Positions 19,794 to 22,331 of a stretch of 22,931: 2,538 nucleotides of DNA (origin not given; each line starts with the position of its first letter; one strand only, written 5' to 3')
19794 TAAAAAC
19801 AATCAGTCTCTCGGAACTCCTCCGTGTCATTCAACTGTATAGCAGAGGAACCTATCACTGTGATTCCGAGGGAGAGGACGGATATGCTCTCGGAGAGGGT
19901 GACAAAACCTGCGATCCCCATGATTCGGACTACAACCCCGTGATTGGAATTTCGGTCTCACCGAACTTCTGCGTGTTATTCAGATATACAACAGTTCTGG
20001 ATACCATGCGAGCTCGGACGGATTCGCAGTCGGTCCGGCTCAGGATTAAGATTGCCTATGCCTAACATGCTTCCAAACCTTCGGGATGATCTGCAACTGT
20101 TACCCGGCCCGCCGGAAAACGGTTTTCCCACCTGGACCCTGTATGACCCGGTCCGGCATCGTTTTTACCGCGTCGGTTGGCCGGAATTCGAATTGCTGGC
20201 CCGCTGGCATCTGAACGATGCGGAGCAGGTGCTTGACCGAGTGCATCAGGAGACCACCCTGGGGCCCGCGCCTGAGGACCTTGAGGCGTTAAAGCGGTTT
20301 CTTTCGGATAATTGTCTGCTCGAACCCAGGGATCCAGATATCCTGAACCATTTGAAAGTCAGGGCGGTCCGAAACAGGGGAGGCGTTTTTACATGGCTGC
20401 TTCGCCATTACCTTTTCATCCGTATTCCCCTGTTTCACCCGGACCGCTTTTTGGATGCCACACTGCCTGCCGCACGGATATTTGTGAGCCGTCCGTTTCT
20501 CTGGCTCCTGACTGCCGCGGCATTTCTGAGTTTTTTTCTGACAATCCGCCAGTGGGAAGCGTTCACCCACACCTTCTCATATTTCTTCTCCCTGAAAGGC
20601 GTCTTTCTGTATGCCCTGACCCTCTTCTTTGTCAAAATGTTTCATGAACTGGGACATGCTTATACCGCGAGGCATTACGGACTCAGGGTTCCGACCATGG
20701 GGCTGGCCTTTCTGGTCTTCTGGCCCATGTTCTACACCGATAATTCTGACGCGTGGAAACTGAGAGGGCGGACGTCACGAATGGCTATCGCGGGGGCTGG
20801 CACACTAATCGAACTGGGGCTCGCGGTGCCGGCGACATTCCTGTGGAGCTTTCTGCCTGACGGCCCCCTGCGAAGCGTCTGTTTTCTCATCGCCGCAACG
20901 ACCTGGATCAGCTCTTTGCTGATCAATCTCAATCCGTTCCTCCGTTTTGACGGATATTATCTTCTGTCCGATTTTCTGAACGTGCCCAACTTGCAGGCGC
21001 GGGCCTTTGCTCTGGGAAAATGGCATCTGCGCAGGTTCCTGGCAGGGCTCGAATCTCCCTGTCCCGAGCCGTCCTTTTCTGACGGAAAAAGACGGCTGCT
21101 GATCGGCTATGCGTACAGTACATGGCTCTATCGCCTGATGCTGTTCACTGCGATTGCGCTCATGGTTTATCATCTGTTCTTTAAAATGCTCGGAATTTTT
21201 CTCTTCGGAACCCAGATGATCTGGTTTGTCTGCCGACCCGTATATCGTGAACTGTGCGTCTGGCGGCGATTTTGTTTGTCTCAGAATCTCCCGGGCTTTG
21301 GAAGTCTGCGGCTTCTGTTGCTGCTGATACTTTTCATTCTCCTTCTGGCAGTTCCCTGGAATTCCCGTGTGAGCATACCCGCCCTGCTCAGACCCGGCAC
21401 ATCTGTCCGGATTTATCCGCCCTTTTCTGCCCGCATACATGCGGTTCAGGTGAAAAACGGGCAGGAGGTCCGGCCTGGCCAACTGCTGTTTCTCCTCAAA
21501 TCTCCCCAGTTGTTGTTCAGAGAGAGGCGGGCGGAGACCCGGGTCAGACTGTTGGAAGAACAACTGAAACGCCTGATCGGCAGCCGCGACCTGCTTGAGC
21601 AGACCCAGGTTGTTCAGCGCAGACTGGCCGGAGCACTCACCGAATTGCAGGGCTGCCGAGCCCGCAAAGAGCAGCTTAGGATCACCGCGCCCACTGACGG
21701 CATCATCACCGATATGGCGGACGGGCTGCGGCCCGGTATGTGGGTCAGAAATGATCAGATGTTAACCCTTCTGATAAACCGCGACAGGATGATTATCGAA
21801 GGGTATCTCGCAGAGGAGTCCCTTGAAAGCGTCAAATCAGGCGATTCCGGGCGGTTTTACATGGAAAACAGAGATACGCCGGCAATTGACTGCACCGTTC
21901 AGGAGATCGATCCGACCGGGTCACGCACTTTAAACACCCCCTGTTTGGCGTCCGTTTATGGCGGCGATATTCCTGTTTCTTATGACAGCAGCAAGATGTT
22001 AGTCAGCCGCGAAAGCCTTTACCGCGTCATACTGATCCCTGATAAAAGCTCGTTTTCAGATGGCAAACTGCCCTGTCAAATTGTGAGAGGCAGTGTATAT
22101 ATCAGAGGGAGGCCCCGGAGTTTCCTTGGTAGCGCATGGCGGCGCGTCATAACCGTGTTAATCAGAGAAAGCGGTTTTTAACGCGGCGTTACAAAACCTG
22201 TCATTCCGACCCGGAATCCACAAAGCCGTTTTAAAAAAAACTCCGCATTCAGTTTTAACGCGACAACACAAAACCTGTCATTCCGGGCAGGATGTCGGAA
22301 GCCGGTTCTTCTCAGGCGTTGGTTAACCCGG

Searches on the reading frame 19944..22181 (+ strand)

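Call 8: search_protein_families(library=pfam, proteins=[window:19944-22181:+], max_evalue=0.01)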
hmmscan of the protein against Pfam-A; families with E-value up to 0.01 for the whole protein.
window:19944-22181:+ (745 aa): 4 families
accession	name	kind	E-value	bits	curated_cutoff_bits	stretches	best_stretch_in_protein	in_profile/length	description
PF13437.12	HlyD_3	-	2.3e-12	48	22.2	1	580-662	2-83/106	HlyD family secretion protein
PF16576.10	HlyD_D23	-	4.9e-10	39.5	30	1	489-658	21-187/214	Barrel-sandwich domain of CusB or HlyD membrane-fusion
PF13533.13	Biotin_lipoyl_2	-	5.1e-07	29.8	29.8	1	489-516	2-29/32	Biotin-lipoyl like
PF02163.28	Peptidase_M50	-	1e-06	28.7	27.2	1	224-327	3-106/221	Peptidase family M50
